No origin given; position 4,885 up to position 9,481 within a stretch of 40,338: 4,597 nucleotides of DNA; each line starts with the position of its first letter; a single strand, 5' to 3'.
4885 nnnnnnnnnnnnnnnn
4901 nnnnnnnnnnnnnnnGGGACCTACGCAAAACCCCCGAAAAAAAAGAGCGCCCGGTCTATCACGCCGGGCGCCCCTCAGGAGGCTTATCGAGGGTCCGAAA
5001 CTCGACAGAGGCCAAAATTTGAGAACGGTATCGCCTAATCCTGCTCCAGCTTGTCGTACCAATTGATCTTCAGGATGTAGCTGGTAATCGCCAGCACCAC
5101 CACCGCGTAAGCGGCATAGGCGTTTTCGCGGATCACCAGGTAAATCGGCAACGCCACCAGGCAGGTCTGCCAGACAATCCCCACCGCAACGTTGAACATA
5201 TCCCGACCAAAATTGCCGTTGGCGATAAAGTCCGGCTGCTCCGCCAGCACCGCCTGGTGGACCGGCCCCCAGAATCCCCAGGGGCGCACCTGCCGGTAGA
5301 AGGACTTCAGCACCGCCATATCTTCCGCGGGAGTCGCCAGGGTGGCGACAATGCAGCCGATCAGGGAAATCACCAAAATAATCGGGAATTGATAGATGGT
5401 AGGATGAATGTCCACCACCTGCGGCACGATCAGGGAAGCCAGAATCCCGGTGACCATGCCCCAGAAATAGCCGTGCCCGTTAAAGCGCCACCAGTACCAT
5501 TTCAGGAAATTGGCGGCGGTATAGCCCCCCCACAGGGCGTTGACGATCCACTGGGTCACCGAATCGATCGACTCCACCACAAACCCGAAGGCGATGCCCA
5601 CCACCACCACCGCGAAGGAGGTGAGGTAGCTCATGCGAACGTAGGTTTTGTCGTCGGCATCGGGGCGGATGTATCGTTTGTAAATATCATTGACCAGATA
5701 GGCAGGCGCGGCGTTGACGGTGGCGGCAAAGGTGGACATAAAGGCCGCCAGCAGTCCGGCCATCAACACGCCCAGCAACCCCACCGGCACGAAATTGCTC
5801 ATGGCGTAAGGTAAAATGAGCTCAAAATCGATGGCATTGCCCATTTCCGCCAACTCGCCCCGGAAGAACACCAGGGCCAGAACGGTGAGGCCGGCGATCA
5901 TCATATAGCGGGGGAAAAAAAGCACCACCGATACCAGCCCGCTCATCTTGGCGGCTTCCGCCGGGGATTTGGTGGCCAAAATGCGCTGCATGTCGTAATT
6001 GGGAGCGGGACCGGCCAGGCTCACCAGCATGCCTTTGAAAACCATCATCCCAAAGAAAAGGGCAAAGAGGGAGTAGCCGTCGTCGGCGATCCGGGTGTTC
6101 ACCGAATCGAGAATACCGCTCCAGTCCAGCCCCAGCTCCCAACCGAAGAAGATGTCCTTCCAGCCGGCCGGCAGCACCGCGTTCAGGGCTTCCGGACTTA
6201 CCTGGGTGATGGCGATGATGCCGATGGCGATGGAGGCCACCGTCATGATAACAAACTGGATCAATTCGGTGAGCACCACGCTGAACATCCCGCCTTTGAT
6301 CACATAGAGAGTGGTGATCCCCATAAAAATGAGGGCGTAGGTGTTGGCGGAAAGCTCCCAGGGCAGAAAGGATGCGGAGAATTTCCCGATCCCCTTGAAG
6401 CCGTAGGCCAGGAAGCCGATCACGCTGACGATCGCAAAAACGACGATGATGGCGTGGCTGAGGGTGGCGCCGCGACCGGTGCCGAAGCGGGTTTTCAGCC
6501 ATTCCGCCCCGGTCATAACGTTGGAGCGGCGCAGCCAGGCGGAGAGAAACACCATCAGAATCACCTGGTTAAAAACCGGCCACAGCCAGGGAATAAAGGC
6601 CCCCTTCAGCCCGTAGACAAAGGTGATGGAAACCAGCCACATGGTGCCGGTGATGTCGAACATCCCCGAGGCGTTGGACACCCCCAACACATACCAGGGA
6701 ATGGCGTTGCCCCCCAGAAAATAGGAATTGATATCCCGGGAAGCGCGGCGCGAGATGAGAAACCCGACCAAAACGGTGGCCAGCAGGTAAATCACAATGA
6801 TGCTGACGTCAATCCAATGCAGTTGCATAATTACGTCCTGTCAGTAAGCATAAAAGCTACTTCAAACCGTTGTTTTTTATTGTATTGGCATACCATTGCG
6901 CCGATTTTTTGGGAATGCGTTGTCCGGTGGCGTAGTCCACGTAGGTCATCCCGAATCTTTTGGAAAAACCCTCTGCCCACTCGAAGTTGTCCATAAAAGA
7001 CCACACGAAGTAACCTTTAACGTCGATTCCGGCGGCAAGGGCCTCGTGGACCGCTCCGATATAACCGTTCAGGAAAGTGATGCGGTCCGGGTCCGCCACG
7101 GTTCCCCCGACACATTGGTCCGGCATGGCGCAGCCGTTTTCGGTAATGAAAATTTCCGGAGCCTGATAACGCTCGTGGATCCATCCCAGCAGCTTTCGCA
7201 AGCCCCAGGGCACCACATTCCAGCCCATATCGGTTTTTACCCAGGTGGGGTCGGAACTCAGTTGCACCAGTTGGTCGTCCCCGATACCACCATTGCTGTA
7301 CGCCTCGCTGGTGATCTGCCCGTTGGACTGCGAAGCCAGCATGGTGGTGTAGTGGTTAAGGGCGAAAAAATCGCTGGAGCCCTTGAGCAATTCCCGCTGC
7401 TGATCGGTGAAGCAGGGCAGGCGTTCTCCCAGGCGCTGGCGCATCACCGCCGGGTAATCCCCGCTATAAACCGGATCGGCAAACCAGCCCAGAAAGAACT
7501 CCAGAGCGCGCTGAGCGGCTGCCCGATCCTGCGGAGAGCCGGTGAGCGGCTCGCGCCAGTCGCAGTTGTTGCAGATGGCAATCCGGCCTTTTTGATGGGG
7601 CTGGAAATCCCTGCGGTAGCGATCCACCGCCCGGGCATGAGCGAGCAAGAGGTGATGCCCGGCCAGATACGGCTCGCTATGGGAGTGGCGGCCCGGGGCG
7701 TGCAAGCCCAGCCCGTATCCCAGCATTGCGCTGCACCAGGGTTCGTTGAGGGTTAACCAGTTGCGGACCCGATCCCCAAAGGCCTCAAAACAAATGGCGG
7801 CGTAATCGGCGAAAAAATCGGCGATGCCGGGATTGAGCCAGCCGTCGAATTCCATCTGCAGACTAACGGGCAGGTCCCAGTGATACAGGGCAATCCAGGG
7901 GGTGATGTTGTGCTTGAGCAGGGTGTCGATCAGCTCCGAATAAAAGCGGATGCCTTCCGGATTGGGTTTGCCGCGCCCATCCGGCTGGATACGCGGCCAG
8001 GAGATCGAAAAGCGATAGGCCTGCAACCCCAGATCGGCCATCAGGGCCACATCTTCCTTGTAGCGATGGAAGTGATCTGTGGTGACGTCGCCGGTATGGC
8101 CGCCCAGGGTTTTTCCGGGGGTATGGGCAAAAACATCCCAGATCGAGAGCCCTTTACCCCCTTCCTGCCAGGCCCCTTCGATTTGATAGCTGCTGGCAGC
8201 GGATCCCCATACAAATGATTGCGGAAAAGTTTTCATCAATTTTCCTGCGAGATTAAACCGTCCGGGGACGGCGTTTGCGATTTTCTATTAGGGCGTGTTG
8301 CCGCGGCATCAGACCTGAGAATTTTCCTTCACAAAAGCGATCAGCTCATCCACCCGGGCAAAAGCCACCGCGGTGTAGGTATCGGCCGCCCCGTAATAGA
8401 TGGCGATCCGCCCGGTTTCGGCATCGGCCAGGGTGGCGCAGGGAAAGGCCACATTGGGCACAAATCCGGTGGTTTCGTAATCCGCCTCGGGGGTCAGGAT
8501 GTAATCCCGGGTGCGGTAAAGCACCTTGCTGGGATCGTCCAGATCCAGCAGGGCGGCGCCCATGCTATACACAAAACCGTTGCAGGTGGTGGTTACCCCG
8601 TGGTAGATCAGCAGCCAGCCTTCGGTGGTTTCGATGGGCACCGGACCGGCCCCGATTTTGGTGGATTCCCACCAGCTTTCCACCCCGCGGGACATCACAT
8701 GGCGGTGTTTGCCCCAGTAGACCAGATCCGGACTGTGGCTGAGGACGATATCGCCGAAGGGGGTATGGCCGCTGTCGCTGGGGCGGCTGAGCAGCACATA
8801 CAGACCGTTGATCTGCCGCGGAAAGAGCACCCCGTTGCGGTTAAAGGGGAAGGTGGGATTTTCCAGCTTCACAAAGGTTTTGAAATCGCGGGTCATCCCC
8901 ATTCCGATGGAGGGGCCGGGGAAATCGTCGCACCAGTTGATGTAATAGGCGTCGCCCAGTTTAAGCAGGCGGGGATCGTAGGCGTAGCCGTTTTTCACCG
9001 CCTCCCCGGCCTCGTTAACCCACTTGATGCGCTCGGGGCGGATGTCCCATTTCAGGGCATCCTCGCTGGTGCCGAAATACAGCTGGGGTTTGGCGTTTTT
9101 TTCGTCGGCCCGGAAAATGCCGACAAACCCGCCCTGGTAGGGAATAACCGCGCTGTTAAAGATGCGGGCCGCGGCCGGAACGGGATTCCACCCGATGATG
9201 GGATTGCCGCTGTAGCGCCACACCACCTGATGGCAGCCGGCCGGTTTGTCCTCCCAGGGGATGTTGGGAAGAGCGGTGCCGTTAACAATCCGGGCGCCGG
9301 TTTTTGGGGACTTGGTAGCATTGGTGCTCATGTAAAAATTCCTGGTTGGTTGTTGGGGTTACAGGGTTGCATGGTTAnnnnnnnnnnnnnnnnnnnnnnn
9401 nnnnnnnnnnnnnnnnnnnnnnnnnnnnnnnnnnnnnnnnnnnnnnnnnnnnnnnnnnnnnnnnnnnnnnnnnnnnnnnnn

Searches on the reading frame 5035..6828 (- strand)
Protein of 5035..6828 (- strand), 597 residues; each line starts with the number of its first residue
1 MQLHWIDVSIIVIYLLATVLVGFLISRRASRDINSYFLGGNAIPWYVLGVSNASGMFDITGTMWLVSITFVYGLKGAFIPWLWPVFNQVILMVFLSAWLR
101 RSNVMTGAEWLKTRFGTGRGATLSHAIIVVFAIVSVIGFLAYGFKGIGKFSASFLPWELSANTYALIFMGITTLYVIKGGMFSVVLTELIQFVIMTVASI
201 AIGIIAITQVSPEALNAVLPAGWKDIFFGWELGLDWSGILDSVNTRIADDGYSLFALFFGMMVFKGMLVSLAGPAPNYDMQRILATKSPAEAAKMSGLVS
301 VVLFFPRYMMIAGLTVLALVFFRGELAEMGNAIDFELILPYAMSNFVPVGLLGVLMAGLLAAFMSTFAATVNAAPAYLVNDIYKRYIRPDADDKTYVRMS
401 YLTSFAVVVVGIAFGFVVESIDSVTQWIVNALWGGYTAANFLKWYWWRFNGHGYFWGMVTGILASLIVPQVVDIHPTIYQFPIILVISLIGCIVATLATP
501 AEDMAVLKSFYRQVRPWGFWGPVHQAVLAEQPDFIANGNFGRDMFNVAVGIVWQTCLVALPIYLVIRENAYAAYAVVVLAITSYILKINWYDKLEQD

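Call 3: search_protein_families(library=pfam, proteins=[window:5035-6828:-], max_evalue=0.01)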
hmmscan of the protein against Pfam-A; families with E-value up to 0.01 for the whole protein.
window:5035-6828:- (597 aa): 1 family
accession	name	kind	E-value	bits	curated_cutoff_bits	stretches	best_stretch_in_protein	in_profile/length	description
PF00474.23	SSF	-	1.9e-34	119.7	22.8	1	36-461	1-406/406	Sodium:solute symporter family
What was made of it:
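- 5035..8239 (-): Tail of the operon: cytoplasmic GH1 (6857-8239) and sodium:solute symporter (5035-6828). Call 3.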

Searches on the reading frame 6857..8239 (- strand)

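Call 3: search_protein_families(library=pfam, proteins=[window:6857-8239:-], max_evalue=0.01)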
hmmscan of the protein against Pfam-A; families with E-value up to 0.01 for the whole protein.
window:6857-8239:- (460 aa): 1 family
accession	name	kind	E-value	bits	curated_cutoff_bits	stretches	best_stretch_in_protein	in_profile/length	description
PF00232.24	Glyco_hydro_1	-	1.4e-174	581.3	22.6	1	2-458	2-452/453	Glycosyl hydrolase family 1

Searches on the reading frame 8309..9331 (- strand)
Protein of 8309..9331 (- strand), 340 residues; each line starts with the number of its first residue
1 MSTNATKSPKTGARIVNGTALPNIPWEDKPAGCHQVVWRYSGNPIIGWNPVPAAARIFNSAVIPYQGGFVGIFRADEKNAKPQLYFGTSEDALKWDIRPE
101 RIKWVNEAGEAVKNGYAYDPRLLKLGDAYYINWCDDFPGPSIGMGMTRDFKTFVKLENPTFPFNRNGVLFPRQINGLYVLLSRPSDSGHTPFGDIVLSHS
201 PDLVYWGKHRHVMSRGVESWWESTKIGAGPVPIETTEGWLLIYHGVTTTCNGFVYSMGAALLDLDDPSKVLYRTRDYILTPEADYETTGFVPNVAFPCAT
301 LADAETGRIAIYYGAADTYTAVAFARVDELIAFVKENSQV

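Call 3: search_protein_families(library=pfam, proteins=[window:8309-9331:-], max_evalue=0.01)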
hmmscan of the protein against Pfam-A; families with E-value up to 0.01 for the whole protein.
window:8309-9331:- (340 aa): 2 families
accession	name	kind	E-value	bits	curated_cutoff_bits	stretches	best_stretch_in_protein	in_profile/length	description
PF04041.19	Glyco_hydro_130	-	2.8e-77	260.2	26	1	22-336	6-320/320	beta-1,4-mannooligosaccharide phosphorylase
PF04616.20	Glyco_hydro_43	-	0.0072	16.2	32.2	0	191-226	31-66/288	Glycosyl hydrolases family 43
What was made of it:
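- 8309..9331 (-): Downstream GH130, GH130_2 type, no signal peptide (cytoplasmic). Pfam E 3e-77 (call 3).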

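Call 4: search_protein_families(library=ncbifam, proteins=[window:8309-9331:-], max_evalue=0.01)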
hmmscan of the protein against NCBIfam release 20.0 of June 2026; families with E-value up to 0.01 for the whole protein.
window:8309-9331:- (340 aa): 3 families
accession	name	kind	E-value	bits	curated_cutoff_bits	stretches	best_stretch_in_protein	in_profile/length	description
NF050092.1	BtaManbiosPhlase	equivalog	9.4e-54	182.6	550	1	118-332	140-348/351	BtaManbiosPhlase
NF052550.1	BManbPhaseBMBP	equivalog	2.2e-46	158.6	450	1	55-329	24-293/296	beta-1,2-mannobiose phosphorylase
NF058598.1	BetMansidBT3780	equivalog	6.3e-10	38.7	550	1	218-324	249-361/366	beta-1,2-mannosidase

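Call 17: search_solved_structures(query=window:8309-9331:-, max_evalue=1e-10)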
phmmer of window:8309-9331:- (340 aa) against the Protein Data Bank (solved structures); distinct sequences matched with E-value up to 1e-10: 12.
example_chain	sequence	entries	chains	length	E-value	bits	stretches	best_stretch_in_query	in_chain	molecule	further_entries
1vkd_A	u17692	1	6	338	6e-157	525.3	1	20-338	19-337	conserved hypothetical protein TM1225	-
5ayd_A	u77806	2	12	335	6.3e-127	426.5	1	14-340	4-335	Beta-1,4-mannooligosaccharide phosphorylase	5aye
4udg_A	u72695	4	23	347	2.8e-123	414.5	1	23-338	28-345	UHGB_MP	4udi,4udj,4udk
4udk_E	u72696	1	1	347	3e-123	414.4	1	23-338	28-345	UHGB_MP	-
5b0p_A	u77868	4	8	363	6.3e-41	143.6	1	118-331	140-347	Lin0857 protein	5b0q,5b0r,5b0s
9erg_A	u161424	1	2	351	5.9e-38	133.8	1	118-331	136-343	Uhgb_MS mannoside synthase from an unknown human gut bacterium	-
9eqq_A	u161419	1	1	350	5.9e-38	133.8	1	118-331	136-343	Uhgb_MS mannoside synthase from an unknown human gut bacterium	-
9erh_A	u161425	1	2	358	6e-38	133.8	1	118-331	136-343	Uhgb_MS mannoside synthase from an unknown human gut bacterium in complex with 1,2-beta-ma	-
9fj8_A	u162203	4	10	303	2e-36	128.8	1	55-328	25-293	1,2-beta-oligomannan phosphorylase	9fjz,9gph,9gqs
7fip_A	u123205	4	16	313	4.8e-36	127.5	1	86-326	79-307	Beta-1,2-mannobiose phosphorylase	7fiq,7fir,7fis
3was_A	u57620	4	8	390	2.6e-20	75.7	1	141-334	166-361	4-O-beta-D-mannosyl-D-glucose phosphorylase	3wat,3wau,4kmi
5ay9_A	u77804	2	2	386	1.2e-19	73.6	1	141-333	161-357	4-O-beta-D-mannosyl-D-glucose phosphorylase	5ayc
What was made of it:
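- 8309..9331 (-): PDB matches: 1vkd E 6e-157 and 5ayd E 6e-127, against 3was at E 3e-20 (call 17).
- On GH130_1 4-O-beta-D-mannosyl-D-glucose phosphorylase (for the neighbouring gene): 3was E 3e-20 and 5ay9 E 1e-19, against 1vkd E 6e-157 and 5ayd E 6e-127 (call 17).
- Closest known: Cellobiose 2-epimerase. Different: Its partner GH130 is GH130_2, not the mannosylglucose phosphorylase (call 17).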
